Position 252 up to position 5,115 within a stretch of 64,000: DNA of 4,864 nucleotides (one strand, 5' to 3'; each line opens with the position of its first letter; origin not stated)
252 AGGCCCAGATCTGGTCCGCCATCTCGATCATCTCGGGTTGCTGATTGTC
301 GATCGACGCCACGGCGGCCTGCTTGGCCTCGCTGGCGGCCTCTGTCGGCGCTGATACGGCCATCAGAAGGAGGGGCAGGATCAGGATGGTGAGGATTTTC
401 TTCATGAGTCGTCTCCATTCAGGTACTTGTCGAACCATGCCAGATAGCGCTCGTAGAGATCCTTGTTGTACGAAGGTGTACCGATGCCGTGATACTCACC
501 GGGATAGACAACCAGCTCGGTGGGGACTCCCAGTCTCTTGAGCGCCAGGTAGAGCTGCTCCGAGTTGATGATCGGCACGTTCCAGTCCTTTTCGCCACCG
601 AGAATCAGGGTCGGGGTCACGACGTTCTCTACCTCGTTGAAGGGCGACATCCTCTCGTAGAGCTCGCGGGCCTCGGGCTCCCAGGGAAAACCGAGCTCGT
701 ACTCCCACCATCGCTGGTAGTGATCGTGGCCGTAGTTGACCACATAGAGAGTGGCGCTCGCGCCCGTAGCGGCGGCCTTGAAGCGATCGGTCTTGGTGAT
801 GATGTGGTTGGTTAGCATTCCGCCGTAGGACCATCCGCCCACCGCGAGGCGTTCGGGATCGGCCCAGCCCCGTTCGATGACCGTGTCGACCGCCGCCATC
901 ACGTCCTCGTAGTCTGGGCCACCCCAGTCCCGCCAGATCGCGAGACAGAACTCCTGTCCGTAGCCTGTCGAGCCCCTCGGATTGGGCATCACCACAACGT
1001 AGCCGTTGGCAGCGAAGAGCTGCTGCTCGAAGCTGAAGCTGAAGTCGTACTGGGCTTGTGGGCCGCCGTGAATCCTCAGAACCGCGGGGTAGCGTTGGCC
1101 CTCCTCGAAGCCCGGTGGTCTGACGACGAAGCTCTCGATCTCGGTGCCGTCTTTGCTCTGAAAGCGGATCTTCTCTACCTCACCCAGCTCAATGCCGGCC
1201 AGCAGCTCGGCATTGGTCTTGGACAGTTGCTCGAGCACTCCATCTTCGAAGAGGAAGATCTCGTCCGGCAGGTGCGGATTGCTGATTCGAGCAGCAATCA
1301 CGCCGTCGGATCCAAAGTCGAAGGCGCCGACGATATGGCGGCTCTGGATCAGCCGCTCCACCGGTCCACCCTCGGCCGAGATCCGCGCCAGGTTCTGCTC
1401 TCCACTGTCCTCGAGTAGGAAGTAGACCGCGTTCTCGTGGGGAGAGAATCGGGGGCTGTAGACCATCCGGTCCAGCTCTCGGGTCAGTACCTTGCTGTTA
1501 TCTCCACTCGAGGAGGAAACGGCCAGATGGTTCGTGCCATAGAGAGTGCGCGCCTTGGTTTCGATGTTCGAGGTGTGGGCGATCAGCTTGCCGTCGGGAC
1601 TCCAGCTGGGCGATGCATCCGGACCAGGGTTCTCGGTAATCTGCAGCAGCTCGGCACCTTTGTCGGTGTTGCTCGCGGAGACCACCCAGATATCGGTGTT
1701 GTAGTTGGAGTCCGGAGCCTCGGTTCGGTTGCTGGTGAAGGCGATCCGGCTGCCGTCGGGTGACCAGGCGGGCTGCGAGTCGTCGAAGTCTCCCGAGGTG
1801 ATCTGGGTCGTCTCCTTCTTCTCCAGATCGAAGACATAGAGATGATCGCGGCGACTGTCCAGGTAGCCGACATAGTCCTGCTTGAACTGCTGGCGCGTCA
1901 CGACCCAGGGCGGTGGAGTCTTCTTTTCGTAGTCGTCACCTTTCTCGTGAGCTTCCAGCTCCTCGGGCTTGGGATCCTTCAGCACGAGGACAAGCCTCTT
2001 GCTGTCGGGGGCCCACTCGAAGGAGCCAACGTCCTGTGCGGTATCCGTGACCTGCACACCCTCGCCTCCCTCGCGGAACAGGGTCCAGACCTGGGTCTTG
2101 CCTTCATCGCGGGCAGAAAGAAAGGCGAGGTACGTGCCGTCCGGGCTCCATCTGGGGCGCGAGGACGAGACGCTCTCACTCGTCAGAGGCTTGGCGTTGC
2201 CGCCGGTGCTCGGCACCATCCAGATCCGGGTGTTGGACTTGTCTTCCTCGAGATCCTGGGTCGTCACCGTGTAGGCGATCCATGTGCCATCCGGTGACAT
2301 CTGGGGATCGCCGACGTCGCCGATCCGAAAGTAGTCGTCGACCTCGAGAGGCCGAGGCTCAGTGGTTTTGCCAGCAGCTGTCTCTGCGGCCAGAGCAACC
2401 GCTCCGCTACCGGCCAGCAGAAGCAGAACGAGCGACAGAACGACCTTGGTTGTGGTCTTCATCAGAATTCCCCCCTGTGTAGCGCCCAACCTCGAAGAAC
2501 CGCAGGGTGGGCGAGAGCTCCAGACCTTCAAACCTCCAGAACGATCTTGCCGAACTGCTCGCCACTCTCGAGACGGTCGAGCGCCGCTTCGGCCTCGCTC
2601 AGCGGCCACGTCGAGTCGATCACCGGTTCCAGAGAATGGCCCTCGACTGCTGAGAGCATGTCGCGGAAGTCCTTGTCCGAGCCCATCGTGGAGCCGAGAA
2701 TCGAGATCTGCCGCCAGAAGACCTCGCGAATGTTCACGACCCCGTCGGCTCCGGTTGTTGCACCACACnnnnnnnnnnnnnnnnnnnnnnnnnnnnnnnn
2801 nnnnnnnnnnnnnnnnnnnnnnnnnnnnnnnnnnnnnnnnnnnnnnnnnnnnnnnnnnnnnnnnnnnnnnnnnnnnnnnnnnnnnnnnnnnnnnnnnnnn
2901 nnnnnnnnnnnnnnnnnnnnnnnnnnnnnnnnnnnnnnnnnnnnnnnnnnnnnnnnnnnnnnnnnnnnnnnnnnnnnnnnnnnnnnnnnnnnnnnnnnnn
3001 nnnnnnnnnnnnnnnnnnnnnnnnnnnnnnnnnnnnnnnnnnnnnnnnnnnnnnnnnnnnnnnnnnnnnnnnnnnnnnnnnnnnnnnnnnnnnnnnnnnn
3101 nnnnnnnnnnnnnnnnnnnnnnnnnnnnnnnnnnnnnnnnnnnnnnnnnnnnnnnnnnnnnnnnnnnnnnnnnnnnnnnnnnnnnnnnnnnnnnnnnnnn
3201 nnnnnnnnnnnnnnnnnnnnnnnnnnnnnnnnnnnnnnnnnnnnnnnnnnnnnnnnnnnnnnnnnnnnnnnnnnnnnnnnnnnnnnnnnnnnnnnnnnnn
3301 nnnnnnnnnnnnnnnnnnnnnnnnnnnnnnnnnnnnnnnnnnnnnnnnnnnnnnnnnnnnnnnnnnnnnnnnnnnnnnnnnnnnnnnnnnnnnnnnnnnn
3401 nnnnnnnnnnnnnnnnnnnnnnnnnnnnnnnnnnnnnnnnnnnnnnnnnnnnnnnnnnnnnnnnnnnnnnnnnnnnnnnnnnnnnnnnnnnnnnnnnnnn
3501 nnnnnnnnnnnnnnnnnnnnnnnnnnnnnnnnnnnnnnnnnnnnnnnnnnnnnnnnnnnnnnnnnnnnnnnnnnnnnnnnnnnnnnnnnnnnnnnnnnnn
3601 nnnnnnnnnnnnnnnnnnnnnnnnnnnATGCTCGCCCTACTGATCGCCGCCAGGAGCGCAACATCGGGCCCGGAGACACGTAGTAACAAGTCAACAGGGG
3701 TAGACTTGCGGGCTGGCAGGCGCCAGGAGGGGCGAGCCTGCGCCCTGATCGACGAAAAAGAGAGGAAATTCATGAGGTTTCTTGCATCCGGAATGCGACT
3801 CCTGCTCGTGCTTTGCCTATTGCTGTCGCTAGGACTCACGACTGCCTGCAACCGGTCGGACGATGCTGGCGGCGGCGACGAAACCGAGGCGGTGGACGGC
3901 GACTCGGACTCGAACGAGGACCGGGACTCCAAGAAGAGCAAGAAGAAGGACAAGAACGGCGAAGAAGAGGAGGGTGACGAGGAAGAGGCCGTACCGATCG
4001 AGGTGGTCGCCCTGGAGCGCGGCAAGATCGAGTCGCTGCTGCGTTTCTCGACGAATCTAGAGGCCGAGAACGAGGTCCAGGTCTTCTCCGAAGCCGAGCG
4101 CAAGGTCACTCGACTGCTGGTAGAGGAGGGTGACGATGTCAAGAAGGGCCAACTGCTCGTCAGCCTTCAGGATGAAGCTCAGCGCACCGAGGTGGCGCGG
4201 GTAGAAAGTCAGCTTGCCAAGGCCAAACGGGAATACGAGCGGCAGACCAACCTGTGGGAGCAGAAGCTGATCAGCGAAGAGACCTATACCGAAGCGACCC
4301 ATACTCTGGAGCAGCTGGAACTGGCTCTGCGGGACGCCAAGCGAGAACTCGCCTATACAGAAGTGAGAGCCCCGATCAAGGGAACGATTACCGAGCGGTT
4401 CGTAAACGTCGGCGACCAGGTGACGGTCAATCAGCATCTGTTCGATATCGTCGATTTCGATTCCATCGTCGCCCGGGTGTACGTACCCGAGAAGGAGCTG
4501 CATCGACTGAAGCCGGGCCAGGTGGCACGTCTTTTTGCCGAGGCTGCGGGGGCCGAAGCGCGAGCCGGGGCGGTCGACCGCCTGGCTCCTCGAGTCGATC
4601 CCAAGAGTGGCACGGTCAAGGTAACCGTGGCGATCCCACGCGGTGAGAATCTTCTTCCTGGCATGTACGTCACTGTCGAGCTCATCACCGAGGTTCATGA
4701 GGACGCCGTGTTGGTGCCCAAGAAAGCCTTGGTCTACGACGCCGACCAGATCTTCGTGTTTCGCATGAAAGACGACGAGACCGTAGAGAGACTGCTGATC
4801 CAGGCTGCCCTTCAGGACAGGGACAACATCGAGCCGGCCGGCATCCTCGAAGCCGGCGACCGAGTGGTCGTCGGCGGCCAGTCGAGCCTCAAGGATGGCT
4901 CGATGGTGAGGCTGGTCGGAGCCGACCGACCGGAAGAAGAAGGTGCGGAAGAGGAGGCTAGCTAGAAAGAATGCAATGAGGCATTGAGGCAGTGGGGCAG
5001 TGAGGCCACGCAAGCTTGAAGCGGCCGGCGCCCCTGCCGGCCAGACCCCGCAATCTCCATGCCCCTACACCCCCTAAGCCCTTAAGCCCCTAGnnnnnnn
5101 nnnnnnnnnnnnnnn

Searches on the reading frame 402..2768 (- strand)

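Call 115: search_protein_families(library=pfam, proteins=[window:402-2768:-], max_evalue=0.001)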
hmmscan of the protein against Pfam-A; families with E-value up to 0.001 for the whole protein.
window:402-2768:- (788 aa): 12 families
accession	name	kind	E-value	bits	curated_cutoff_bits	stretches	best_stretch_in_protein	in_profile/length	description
PF00326.27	Peptidase_S9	-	1.8e-57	194.7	22.6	1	577-785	2-212/213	Prolyl oligopeptidase family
PF07676.18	PD40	-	9.3e-31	105.6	20.9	3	321-362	2-38/38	WD40-like Beta Propeller Repeat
PF00930.27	DPPIV_N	-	1.2e-11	44.4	22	1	297-399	245-346/354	Dipeptidyl peptidase IV (DPP IV) N-terminal region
PF02129.25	Peptidase_S15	-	1.7e-11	44.7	23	1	540-697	1-145/262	X-Pro dipeptidyl-peptidase (S15 family)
PF07859.19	Abhydrolase_3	-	5.3e-08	33.3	25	1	620-762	49-208/210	alpha/beta hydrolase fold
PF01738.24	DLH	-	1.7e-07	31.5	21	1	585-767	37-193/217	Dienelactone hydrolase family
PF25174.1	Beta-prop_THOC3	-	6.9e-07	29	305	0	310-402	71-150/272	THOC3 beta-propeller domain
PF05448.18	AXE1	-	2.9e-06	26.7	21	0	620-667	157-204/321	Acetyl xylan esterase (AXE1)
PF00561.26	Abhydrolase_1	-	4.8e-06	26.8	25.8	0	561-656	1-86/245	alpha/beta hydrolase fold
PF20434.5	BD-FAE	-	1.2e-05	25.4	26.8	0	699-742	171-214/215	BD-FAE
PF12146.15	Hydrolase_4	-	7.4e-05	22.6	27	0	712-762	186-234/239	Serine aminopeptidase, S33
PF12697.13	Abhydrolase_6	-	0.00012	23.2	26.3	1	566-709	4-136/217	Alpha/beta hydrolase family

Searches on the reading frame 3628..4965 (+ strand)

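Call 50: search_protein_families(library=pfam, proteins=[window:3628-4965:+], max_evalue=0.001)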
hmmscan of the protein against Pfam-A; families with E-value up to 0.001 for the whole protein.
window:3628-4965:+ (445 aa): 4 families
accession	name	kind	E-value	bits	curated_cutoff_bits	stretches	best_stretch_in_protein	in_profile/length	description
PF16576.10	HlyD_D23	-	5.5e-22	78.5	30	1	147-348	17-214/214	Barrel-sandwich domain of CusB or HlyD membrane-fusion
PF13437.12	HlyD_3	-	1.8e-18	67.6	22.2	1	246-345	2-106/106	HlyD family secretion protein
PF00364.28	Biotin_lipoyl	-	1.5e-06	28.4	22.1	0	158-181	15-37/73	Biotin-requiring enzyme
PF13533.13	Biotin_lipoyl_2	-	3.4e-05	24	29.8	1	159-180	10-31/32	Biotin-lipoyl like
